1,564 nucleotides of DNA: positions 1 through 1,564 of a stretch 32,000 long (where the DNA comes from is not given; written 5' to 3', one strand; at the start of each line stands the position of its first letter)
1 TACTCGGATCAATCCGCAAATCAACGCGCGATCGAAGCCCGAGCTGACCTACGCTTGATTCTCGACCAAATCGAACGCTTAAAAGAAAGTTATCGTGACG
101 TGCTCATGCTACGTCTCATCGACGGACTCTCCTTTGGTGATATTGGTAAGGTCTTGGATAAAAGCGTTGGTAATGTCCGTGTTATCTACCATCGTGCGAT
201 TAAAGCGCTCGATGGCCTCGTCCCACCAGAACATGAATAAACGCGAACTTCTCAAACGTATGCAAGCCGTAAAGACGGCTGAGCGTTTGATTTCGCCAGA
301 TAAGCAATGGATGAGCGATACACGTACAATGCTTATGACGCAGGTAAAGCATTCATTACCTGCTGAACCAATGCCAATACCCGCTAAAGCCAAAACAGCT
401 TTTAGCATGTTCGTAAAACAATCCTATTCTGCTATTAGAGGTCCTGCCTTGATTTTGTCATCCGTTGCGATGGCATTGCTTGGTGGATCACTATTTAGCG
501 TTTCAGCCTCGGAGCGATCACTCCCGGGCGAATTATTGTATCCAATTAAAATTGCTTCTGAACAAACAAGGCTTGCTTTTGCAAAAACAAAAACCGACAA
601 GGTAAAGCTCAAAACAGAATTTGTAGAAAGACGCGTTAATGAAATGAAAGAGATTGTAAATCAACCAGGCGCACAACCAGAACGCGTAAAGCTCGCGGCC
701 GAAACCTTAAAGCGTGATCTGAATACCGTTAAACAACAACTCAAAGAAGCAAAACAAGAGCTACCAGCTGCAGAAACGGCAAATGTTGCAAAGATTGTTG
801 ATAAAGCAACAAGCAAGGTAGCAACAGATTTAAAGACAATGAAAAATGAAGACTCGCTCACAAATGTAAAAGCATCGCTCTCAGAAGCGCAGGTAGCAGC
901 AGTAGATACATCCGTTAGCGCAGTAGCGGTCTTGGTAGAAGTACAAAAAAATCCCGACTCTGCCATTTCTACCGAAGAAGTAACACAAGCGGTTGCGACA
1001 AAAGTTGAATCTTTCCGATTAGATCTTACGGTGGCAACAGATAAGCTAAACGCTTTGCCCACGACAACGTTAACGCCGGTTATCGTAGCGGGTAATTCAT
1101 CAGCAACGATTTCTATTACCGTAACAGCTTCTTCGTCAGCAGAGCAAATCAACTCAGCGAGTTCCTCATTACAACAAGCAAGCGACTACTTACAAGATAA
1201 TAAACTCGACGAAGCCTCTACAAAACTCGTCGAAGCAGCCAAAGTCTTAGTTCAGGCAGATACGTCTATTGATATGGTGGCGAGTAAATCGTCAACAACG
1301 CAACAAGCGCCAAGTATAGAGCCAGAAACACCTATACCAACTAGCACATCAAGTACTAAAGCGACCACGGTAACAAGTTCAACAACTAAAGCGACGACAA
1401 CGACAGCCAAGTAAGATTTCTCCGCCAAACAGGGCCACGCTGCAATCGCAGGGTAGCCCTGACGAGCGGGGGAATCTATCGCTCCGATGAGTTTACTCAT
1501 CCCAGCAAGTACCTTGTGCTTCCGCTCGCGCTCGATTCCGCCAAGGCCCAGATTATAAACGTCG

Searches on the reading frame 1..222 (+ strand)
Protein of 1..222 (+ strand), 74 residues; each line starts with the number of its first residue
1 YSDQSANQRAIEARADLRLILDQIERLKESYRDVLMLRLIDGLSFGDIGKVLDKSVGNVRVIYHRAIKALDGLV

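Call 75: search_protein_families(library=pfam, proteins=[window:1-222:+], max_evalue=0.01)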
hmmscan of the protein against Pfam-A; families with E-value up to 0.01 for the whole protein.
seq(74 aa): 2 families
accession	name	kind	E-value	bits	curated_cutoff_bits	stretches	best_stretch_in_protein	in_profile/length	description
PF08281.18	Sigma70_r4_2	-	8.5e-13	48.2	25.7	1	18-70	2-54/54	Sigma-70, region 4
PF04545.22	Sigma70_r4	-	2e-09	37.2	24.1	1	25-70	3-48/50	Sigma-70, region 4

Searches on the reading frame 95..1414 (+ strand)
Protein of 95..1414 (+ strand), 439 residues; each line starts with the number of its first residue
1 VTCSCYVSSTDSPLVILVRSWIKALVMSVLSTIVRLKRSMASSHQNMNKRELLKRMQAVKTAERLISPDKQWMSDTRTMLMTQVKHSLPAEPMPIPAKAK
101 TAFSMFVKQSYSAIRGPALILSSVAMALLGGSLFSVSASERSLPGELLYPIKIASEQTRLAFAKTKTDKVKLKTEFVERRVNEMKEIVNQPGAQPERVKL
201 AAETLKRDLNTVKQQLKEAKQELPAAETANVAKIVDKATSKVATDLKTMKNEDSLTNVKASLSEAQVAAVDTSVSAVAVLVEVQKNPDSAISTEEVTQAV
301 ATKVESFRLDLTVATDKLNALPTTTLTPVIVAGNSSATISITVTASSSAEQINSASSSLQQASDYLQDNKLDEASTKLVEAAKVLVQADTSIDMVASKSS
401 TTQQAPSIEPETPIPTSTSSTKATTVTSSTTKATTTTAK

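Call 5: search_protein_families(library=pfam, proteins=[window:95-1414:+], max_evalue=0.01)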
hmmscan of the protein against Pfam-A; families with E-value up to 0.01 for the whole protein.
window:95-1414:+ (439 aa): 2 families
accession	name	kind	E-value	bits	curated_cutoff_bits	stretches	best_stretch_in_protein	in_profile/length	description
PF18915.5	DUF5667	-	9.9e-09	36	27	1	142-243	2-77/99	Domain of unknown function (DUF5667)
PF05384.16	DegS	-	0.00067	19.6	27.6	1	157-222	90-155/159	Sensor protein DegS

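Call 8: search_protein_families(library=ncbifam, proteins=[window:95-1414:+], max_evalue=0.01)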
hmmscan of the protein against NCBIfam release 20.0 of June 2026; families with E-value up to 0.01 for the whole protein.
window:95-1414:+ (439 aa): 0 families
